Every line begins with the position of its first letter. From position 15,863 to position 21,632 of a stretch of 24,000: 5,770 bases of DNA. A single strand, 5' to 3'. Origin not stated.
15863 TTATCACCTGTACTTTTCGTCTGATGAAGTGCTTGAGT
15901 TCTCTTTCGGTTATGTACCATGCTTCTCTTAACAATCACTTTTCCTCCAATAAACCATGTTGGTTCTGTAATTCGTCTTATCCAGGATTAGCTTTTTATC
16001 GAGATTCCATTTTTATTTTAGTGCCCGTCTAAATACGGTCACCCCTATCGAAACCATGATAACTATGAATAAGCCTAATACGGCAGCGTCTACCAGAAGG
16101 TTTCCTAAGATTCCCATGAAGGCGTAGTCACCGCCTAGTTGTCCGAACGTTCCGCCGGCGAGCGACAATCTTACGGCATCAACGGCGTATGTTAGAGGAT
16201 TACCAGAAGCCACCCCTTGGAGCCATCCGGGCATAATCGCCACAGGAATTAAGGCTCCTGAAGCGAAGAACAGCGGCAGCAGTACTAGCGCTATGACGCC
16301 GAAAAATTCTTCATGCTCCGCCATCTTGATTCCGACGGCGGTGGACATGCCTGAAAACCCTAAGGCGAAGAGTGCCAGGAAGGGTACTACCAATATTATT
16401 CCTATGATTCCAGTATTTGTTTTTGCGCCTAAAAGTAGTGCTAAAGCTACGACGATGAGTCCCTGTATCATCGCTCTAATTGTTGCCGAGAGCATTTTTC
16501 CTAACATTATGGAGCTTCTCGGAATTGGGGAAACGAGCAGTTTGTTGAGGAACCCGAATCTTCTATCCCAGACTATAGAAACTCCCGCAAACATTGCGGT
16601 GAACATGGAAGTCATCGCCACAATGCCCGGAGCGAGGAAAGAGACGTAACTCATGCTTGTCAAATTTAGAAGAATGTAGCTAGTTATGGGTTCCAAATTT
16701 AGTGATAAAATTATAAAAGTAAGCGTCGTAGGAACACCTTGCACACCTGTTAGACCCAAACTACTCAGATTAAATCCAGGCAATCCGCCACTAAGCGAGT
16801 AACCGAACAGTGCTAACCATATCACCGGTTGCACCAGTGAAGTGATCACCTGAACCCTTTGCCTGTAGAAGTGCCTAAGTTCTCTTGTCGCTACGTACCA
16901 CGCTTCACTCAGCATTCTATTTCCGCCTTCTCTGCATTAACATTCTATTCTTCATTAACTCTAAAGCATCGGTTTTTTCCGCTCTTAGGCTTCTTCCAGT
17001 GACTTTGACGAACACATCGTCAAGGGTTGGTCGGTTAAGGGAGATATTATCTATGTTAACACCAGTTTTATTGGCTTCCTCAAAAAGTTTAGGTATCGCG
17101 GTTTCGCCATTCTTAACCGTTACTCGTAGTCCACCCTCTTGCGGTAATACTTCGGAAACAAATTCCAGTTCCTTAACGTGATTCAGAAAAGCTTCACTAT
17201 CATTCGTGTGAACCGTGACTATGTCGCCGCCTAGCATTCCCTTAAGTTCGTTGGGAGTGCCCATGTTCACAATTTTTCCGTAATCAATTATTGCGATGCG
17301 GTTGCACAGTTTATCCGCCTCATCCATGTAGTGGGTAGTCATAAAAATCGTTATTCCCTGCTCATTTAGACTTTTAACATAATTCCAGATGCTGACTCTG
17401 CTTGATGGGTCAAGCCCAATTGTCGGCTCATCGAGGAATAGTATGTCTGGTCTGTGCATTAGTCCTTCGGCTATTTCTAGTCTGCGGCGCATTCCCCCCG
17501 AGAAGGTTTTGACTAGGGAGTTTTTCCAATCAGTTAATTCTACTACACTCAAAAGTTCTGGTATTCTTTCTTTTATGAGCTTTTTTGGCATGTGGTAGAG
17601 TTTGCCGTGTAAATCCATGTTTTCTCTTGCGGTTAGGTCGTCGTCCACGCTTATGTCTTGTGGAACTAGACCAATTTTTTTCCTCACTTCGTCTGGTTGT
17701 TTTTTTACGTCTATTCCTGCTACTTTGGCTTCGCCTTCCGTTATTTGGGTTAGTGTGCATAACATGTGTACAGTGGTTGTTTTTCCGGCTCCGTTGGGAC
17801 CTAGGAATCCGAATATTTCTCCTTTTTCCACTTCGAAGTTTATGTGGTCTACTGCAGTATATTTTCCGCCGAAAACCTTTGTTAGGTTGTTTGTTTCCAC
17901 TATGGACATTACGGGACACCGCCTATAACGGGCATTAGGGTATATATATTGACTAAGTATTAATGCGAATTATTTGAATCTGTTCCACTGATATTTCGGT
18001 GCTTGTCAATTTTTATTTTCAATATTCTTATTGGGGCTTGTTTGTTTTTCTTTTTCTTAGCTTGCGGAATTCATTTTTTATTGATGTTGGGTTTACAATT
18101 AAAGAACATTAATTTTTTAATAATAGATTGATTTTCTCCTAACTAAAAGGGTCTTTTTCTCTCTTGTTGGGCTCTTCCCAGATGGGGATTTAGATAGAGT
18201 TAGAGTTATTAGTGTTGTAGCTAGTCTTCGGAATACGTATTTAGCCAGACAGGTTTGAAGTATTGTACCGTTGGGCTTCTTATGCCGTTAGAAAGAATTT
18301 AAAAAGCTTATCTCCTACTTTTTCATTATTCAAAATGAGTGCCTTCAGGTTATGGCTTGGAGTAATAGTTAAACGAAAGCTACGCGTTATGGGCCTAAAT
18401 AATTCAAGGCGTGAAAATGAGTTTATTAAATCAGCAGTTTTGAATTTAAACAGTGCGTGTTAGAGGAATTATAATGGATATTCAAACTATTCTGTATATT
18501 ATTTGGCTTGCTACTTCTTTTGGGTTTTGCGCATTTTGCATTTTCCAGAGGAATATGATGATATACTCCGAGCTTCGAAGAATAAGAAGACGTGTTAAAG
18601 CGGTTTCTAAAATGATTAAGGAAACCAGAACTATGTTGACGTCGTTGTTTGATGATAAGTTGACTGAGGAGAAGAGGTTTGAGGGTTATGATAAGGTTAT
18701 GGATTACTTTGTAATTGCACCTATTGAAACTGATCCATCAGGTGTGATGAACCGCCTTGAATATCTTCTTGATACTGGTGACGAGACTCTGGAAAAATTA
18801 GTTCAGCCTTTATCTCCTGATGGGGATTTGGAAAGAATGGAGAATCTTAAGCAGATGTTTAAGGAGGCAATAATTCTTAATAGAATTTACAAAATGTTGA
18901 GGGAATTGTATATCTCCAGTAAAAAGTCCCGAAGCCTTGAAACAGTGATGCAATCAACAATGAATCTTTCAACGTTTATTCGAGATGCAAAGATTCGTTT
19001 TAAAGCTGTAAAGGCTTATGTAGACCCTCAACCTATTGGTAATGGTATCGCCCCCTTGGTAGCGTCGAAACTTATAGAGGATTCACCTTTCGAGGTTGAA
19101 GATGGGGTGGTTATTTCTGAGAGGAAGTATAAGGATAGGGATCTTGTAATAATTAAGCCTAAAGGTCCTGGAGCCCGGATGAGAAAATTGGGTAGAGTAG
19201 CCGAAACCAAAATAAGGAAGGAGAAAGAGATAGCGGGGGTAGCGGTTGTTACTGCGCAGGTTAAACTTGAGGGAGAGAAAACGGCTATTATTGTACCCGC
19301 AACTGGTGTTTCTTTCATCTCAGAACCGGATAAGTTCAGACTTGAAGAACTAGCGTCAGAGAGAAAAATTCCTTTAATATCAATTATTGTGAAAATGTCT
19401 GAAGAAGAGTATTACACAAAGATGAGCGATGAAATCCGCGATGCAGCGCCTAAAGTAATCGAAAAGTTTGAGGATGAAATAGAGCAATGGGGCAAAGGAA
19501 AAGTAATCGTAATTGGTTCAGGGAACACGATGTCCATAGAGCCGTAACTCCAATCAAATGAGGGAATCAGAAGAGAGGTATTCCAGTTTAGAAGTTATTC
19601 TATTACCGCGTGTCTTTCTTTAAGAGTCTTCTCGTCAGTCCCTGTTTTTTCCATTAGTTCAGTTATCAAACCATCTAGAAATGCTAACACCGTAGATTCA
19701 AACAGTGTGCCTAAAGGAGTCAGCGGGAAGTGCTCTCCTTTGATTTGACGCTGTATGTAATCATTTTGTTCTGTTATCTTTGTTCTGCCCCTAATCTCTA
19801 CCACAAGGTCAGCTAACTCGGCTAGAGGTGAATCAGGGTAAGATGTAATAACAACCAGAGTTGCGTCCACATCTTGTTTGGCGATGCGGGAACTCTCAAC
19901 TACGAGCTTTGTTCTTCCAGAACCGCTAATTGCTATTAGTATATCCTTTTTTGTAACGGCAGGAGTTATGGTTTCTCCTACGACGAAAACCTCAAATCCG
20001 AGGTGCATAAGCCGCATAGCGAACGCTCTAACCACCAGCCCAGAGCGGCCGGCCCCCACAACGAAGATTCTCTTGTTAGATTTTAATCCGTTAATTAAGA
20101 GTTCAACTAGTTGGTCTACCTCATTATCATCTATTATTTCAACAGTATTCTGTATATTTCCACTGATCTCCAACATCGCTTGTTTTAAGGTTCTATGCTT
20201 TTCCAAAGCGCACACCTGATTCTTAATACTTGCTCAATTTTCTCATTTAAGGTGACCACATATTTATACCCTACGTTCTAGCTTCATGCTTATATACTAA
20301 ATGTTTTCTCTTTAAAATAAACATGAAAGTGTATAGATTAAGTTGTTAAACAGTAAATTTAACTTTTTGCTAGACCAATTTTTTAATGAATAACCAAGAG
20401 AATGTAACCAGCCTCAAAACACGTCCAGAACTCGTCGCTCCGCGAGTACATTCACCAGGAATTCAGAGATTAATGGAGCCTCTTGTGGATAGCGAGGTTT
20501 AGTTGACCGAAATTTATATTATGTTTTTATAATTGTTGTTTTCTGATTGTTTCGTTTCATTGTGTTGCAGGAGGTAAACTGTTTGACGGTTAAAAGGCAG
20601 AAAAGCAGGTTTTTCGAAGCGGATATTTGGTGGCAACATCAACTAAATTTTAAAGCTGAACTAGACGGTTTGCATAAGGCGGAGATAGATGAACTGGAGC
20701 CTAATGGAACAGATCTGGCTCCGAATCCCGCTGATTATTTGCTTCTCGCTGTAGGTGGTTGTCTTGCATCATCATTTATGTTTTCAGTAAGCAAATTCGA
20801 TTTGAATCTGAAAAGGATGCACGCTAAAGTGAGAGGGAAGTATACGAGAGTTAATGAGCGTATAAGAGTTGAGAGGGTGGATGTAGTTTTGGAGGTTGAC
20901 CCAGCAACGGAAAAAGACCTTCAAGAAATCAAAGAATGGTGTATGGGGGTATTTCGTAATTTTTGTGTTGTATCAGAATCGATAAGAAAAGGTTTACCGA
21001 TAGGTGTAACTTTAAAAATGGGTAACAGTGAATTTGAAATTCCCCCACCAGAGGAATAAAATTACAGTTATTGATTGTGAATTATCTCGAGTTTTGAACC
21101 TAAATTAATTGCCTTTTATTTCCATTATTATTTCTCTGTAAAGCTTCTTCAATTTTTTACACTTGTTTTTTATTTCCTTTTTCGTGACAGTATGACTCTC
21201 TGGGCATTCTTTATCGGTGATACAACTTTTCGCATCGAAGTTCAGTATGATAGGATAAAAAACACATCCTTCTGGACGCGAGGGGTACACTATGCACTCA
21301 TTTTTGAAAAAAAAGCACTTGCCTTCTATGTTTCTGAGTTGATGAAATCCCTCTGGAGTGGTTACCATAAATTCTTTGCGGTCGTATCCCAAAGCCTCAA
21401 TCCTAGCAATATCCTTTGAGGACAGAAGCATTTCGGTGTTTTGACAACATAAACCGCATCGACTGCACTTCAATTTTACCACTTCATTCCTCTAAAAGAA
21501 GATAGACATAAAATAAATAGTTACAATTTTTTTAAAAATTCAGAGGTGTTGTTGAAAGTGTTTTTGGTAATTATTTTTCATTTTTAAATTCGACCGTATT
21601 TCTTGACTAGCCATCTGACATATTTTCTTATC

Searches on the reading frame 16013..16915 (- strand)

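Call 38: search_protein_families(library=pfam, proteins=[window:16013-16915:-], max_evalue=0.0001)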
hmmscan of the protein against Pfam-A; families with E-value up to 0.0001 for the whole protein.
window:16013-16915:- (300 aa): 2 families
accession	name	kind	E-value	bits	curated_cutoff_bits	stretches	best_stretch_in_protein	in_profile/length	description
PF01061.29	ABC2_membrane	-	1.1e-32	113.7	26.9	1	6-250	4-208/211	ABC-2 type transporter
PF12698.13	ABC2_membrane_3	-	6.1e-16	58.9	31.6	1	84-273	154-340/347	ABC-2 family transporter protein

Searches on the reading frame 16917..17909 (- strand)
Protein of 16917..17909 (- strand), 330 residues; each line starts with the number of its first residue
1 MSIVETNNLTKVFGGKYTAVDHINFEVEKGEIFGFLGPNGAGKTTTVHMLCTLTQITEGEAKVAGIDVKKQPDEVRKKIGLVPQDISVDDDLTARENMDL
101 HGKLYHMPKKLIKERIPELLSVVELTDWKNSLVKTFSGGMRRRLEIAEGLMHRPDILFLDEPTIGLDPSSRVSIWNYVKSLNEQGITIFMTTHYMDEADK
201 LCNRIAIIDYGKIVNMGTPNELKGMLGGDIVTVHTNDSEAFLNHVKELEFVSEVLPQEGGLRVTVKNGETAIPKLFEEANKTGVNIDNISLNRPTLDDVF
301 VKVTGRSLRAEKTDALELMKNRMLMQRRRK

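Call 38: search_protein_families(library=pfam, proteins=[window:16917-17909:-], max_evalue=0.0001)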
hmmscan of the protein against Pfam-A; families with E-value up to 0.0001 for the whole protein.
window:16917-17909:- (330 aa): 3 families
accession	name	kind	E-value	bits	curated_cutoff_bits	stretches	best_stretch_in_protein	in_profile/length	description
PF00005.33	ABC_tran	-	4.3e-33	115.2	25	1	21-163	2-136/137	ABC transporter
PF13732.12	DrrA1-3_C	-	2.9e-13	50.8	27.4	1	217-304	1-81/81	ATP-binding protein DrrA1-3-like, C-terminal domain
PF13304.12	AAA_21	-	1.1e-06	29.4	27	0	154-193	256-298/304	AAA domain, putative AbiEii toxin, Type IV TA system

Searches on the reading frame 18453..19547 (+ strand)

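Call 38: search_protein_families(library=pfam, proteins=[window:18453-19547:+], max_evalue=0.0001)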
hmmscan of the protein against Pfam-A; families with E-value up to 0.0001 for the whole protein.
window:18453-19547:+ (364 aa): 2 families
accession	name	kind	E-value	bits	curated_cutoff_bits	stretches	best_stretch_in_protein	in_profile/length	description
PF23542.1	DUF1512_C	-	2.1e-32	112.9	25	1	195-362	1-174/175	Domain of unknown function (DUF1512) C-terminal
PF07431.17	DUF1512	-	8.5e-30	104.2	25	1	13-189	2-175/177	Protein of unknown function (DUF1512) N-terminal domain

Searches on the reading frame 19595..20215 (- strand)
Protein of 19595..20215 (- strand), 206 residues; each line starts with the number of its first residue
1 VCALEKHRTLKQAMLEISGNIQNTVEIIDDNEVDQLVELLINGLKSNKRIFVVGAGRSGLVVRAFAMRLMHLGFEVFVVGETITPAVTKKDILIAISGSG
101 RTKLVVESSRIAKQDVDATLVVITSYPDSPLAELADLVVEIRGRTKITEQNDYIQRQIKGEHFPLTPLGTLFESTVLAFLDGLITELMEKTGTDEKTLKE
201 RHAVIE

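Call 38: search_protein_families(library=pfam, proteins=[window:19595-20215:-], max_evalue=0.0001)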
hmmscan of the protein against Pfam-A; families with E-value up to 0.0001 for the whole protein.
window:19595-20215:- (206 aa): 2 families
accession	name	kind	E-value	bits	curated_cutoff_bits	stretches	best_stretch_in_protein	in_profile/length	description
PF01380.27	SIS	-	7.7e-18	65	25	1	44-147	2-110/131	SIS domain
PF13580.11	SIS_2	-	2.3e-08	34.6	27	0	28-70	16-58/138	SIS domain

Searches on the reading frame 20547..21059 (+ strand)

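Call 38: search_protein_families(library=pfam, proteins=[window:20547-21059:+], max_evalue=0.0001)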
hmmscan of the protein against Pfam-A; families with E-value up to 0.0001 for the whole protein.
window:20547-21059:+ (170 aa): 1 family
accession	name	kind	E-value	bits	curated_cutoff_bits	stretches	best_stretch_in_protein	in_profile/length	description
PF02566.24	OsmC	-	1e-09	39.1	27.5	1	54-153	1-98/100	OsmC-like protein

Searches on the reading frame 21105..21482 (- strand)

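Call 38: search_protein_families(library=pfam, proteins=[window:21105-21482:-], max_evalue=0.0001)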
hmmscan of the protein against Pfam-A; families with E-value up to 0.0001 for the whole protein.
window:21105-21482:- (125 aa): 1 family
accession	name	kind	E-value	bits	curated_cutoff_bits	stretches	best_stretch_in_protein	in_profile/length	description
PF03692.20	CxxCxxCC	-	7.8e-11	43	23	1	5-82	1-73/85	Putative zinc- or iron-chelating domain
